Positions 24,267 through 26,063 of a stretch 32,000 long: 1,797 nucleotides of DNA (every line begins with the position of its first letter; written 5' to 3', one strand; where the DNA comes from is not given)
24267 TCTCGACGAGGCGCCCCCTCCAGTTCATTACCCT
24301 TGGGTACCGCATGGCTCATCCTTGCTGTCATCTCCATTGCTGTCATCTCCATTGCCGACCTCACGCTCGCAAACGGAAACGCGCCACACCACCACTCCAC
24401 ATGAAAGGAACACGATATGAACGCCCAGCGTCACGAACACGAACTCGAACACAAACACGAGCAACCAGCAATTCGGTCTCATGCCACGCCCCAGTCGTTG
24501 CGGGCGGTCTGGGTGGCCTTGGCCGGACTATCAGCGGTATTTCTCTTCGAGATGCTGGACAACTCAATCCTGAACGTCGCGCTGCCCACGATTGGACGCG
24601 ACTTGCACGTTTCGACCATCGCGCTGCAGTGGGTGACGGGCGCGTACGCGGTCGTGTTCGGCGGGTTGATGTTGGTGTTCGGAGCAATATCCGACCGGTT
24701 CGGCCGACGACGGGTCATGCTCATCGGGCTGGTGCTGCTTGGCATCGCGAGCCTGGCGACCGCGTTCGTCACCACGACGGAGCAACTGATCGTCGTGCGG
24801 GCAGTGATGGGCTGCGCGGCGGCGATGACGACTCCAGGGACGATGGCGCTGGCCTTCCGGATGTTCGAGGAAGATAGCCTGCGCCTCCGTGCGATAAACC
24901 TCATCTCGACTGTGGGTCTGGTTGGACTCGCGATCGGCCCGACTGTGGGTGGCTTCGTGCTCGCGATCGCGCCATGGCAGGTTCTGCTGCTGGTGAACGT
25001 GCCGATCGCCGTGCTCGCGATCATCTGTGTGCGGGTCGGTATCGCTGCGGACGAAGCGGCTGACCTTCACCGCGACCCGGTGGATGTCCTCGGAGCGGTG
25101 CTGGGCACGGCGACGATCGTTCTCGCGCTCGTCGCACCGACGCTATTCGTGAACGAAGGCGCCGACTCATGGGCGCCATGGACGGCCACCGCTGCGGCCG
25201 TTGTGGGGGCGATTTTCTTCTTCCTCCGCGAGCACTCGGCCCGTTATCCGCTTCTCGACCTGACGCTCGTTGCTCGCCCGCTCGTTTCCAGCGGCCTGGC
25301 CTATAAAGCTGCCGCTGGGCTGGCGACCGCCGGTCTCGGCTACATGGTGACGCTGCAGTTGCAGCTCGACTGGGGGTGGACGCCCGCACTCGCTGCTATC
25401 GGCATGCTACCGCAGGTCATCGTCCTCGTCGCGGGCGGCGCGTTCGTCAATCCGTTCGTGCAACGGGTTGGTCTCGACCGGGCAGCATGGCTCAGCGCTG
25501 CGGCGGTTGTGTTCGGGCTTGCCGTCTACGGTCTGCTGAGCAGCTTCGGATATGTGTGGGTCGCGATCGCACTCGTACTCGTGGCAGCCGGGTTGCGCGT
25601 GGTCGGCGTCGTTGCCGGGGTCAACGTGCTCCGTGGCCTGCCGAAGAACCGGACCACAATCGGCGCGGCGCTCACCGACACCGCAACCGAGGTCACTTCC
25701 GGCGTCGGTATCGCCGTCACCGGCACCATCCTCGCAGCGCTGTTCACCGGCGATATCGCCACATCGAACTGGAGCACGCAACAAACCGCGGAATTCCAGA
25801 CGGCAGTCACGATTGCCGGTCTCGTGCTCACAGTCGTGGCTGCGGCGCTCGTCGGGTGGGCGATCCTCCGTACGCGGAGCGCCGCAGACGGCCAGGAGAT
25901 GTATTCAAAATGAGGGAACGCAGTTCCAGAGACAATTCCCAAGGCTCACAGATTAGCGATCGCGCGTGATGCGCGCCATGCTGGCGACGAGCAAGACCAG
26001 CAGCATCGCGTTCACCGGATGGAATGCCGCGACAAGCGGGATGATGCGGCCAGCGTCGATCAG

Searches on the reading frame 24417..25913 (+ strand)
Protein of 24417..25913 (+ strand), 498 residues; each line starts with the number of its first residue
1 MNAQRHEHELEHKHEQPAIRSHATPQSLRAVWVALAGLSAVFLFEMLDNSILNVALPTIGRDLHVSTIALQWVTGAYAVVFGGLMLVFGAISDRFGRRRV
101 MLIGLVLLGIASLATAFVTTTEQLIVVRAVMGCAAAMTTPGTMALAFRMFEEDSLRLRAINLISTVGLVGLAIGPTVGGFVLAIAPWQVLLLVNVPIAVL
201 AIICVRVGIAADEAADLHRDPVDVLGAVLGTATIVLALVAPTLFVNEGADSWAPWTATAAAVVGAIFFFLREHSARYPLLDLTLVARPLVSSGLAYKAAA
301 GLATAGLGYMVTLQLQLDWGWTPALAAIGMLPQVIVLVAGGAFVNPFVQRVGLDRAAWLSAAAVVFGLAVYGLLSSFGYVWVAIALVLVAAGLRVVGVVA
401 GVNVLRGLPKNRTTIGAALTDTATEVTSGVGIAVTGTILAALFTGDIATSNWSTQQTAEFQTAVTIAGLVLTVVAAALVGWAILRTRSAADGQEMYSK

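Call 73: search_protein_families(library=pfam, proteins=[window:24417-25913:+], max_evalue=0.00001)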
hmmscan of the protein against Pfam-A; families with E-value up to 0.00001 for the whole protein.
window:24417-25913:+ (498 aa): 1 family
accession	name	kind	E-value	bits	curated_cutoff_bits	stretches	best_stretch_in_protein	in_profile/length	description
PF07690.21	MFS_1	-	2.7e-37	128.9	33.4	1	39-430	2-345/347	Major Facilitator Superfamily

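Call 76: search_protein_families(library=padloc, proteins=[window:24417-25913:+], max_evalue=0.00001)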
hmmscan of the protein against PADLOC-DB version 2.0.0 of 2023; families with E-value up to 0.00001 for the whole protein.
window:24417-25913:+ (498 aa): 0 families
